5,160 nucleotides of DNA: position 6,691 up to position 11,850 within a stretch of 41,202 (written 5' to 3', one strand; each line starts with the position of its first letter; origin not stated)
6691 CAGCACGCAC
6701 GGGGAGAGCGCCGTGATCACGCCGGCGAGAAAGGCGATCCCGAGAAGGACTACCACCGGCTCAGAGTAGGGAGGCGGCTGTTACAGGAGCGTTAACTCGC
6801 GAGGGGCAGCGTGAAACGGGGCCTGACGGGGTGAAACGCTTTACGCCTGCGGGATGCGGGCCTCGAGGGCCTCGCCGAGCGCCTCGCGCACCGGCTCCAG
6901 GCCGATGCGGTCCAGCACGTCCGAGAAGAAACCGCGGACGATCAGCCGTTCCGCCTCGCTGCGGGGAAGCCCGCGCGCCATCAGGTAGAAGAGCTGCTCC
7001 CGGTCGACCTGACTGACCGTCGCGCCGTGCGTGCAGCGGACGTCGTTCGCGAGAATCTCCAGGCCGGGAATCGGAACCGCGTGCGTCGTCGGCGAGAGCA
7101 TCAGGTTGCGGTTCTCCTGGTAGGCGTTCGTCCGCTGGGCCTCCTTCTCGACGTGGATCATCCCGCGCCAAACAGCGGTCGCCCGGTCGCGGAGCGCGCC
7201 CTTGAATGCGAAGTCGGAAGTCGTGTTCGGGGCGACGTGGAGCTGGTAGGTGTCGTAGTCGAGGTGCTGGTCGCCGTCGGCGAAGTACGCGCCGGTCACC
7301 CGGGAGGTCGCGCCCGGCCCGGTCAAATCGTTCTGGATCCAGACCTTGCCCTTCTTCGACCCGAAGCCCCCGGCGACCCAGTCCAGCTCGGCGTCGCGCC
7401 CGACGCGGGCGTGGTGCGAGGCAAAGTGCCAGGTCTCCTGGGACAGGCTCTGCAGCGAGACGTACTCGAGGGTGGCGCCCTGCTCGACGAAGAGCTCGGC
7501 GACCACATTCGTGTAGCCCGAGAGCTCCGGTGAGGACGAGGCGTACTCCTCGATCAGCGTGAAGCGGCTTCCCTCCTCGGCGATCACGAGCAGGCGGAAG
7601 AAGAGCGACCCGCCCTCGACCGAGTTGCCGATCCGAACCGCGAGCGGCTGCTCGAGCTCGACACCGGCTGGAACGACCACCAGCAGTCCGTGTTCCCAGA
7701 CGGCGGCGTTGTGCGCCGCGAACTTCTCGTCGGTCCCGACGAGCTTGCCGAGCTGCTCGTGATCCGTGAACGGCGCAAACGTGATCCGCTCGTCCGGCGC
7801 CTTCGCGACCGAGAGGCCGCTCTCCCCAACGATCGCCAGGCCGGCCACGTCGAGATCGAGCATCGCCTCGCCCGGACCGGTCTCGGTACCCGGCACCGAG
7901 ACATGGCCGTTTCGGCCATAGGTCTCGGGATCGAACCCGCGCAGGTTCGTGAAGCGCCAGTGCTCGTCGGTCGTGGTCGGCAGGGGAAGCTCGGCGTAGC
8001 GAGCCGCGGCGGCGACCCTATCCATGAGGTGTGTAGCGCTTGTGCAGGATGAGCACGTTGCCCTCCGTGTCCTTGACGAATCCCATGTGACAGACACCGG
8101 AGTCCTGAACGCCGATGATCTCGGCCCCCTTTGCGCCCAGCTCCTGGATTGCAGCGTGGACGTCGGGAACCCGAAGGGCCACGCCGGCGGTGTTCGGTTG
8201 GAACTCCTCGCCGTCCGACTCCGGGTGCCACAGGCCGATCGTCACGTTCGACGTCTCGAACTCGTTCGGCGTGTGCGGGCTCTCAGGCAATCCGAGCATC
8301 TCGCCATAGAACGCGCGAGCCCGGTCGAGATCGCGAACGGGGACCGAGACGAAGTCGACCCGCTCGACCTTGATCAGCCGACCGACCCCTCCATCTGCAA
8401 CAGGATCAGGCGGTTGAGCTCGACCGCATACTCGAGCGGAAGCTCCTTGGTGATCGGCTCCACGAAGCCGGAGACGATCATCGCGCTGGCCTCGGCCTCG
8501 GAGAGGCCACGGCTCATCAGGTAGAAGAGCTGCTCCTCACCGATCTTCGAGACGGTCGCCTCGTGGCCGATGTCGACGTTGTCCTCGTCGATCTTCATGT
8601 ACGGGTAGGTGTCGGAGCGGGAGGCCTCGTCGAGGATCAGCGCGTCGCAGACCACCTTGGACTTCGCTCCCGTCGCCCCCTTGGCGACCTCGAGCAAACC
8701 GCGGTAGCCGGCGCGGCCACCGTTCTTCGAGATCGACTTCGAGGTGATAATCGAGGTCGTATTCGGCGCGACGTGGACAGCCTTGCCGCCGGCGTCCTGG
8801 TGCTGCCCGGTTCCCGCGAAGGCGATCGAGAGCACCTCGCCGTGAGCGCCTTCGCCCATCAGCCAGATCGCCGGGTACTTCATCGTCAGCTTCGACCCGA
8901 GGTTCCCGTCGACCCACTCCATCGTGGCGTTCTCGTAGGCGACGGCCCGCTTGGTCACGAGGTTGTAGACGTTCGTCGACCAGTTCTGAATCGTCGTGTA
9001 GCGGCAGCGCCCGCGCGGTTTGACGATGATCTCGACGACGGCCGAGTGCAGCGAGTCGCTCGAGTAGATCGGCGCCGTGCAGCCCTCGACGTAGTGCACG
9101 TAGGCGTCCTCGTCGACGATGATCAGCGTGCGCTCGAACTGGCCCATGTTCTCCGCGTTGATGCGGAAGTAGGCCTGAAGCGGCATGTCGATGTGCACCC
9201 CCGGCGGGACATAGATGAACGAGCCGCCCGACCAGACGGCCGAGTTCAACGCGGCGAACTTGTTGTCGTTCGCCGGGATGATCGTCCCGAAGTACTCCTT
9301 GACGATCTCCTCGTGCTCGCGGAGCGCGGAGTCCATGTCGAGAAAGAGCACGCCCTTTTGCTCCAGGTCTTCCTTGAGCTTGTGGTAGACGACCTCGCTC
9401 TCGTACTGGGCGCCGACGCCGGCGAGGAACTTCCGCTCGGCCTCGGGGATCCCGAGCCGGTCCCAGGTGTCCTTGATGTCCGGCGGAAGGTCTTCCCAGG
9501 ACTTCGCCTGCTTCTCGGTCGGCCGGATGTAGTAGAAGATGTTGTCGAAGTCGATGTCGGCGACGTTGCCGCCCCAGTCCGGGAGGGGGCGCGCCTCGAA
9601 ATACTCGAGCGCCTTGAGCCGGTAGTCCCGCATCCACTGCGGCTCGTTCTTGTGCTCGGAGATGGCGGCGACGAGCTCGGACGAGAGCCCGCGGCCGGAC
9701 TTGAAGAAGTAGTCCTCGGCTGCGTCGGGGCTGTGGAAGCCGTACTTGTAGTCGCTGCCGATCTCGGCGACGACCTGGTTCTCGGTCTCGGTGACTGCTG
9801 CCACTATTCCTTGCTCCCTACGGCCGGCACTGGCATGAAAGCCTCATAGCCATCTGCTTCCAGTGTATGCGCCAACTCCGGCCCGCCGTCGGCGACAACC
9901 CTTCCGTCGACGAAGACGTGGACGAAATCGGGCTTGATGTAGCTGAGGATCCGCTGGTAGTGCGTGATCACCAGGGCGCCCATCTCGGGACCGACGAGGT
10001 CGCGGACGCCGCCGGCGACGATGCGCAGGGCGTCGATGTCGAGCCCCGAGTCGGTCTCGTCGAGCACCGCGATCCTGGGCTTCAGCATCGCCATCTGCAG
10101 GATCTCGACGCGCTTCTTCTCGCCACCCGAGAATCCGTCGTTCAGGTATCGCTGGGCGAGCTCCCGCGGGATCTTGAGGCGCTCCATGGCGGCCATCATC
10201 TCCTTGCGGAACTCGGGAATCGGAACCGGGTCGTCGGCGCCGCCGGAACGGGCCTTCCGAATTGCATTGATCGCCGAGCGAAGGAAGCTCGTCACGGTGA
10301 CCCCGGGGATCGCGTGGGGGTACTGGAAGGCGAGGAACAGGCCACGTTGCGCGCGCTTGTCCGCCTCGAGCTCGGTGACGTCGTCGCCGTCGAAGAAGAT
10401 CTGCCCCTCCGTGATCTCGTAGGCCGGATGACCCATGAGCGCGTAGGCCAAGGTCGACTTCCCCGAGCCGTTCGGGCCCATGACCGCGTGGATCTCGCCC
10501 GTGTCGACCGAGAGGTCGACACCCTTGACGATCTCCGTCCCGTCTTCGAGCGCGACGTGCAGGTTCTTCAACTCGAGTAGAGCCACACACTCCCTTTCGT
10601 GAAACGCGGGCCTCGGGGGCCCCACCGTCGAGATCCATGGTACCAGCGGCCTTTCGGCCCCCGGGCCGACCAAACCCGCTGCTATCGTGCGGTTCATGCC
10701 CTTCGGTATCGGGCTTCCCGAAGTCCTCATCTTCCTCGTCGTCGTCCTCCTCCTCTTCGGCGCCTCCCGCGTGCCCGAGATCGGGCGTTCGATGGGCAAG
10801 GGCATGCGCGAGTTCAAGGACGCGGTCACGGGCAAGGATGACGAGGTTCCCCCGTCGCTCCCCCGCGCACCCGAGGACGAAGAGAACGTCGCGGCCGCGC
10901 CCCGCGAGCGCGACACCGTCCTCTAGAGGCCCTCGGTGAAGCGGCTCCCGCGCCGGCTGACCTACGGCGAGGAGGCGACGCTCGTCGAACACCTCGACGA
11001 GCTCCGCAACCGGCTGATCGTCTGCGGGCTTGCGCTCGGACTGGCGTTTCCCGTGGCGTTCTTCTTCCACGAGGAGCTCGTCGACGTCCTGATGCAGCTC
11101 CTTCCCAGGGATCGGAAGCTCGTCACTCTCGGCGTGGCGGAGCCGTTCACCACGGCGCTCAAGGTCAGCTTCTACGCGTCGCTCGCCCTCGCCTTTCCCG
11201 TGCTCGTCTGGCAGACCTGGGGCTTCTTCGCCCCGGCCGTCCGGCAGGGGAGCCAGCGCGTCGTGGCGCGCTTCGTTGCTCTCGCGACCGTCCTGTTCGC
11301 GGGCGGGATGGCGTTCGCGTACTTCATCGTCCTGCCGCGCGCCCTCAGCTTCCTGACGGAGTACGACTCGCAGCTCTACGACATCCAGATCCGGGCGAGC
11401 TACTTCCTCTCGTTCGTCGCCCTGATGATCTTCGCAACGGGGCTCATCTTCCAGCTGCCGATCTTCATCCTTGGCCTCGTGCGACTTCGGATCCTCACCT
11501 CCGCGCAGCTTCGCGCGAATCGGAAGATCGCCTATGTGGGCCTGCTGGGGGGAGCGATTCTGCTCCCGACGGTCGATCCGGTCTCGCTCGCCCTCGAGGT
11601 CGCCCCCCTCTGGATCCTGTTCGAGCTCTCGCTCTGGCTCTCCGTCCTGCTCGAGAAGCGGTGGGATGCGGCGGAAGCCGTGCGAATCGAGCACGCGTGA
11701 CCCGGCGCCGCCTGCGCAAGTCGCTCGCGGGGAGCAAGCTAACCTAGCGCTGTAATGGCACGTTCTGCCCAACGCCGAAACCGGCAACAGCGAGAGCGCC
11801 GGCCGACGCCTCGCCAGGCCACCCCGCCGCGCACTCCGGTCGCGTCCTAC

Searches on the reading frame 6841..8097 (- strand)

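Call 72: search_protein_families(library=pfam, proteins=[window:6841-8097:-], max_evalue=0.00001)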
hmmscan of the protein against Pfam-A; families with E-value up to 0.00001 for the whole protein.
window:6841-8097:- (418 aa): 1 family
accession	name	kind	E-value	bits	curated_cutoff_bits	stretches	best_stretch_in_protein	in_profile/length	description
PF01458.23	SUFBD_core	-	5.5e-80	268.6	27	1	161-390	6-232/232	SUF system FeS cluster assembly, SufBD core domain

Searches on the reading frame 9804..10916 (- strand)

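Call 72: search_protein_families(library=pfam, proteins=[window:9804-10916:-], max_evalue=0.00001)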
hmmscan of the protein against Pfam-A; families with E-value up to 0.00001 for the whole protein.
window:9804-10916:- (370 aa): 2 families
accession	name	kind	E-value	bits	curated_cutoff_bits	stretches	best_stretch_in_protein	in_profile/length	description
PF00005.33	ABC_tran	-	2.8e-25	90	25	1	131-288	2-135/137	ABC transporter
PF02463.25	SMC_N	-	1.5e-06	28.3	40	0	141-160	25-44/220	RecF/RecN/SMC N terminal domain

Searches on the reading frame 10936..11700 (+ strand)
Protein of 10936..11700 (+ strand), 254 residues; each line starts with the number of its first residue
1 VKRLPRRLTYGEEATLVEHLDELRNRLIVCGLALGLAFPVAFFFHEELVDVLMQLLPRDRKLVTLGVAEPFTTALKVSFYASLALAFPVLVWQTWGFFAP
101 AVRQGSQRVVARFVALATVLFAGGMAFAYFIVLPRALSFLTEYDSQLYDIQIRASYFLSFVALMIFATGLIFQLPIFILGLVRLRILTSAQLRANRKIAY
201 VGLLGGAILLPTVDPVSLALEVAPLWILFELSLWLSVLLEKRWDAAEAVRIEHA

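Call 72: search_protein_families(library=pfam, proteins=[window:10936-11700:+], max_evalue=0.00001)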
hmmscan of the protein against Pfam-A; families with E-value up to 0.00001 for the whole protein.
window:10936-11700:+ (254 aa): 1 family
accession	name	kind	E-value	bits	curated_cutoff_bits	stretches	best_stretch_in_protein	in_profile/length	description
PF00902.23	TatC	-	2.2e-55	188.2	25.1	1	18-224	1-208/208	Sec-independent protein translocase protein (TatC)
